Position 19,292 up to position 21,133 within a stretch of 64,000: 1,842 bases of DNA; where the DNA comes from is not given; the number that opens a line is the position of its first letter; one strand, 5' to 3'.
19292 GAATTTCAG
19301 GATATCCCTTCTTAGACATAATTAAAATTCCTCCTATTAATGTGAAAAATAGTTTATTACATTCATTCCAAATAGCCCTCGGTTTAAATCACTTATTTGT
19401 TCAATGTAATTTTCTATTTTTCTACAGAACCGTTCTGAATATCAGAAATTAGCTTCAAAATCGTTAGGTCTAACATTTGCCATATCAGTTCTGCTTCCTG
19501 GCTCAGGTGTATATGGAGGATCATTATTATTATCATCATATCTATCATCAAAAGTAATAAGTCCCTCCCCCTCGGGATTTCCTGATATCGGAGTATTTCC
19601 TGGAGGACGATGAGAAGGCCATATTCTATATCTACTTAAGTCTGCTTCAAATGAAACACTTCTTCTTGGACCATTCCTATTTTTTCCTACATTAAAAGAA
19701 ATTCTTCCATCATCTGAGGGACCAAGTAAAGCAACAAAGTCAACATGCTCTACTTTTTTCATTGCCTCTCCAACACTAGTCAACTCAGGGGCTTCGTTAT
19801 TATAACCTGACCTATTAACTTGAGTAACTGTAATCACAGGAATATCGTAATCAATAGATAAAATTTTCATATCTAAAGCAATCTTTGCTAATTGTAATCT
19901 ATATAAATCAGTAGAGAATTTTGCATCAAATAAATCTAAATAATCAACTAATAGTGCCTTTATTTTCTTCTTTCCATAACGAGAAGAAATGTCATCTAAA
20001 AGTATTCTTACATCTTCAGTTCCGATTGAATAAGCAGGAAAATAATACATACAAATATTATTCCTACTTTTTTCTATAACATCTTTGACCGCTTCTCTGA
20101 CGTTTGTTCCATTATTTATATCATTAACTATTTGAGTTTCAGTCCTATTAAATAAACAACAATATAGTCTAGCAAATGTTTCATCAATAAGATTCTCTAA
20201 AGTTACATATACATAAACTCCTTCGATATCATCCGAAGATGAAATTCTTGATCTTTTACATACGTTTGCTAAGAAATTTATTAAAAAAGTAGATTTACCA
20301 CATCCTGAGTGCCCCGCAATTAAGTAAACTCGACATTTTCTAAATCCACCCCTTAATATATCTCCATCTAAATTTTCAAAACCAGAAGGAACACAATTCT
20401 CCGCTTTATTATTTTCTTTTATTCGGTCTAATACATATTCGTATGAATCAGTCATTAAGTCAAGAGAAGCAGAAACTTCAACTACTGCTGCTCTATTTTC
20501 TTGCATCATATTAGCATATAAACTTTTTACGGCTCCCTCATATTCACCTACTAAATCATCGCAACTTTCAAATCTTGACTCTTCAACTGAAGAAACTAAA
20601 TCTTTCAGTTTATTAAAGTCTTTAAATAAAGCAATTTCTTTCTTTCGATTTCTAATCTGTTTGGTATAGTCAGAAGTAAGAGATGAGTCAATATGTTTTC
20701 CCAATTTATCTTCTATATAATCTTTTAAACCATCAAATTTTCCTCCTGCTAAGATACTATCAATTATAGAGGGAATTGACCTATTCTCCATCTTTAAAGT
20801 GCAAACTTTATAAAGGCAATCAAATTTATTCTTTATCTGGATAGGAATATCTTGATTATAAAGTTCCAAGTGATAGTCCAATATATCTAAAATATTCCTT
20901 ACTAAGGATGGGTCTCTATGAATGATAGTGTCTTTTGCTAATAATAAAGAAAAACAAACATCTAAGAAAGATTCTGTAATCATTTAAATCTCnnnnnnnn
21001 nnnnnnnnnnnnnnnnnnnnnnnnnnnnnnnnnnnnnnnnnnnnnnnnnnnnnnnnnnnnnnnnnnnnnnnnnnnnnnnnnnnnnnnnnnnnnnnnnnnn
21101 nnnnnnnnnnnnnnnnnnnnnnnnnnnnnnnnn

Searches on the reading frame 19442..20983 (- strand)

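Call 23: search_protein_families(library=phrogs, proteins=[window:19442-20983:-], max_evalue=0.00001)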
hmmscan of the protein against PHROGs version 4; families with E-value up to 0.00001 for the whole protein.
window:19442-20983:- (513 aa): 5 families
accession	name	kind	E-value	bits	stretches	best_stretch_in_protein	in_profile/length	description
phrog_19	-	DNA, RNA and nucleotide metabolism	1e-44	154.4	1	86-454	234-578/621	DnaB-like replicative helicase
phrog_243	-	DNA, RNA and nucleotide metabolism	1.1e-11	45.3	1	189-440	11-246/273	DnaB-like replicative helicase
phrog_239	-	DNA, RNA and nucleotide metabolism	3.4e-08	33.9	1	186-400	328-528/801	DNA primase/helicase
phrog_3213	-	DNA, RNA and nucleotide metabolism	1.3e-06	28.4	1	86-354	94-360/509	DnaB-like replicative helicase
phrog_97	-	other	1.6e-06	28.6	1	166-272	16-121/506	UvsX-like recombinase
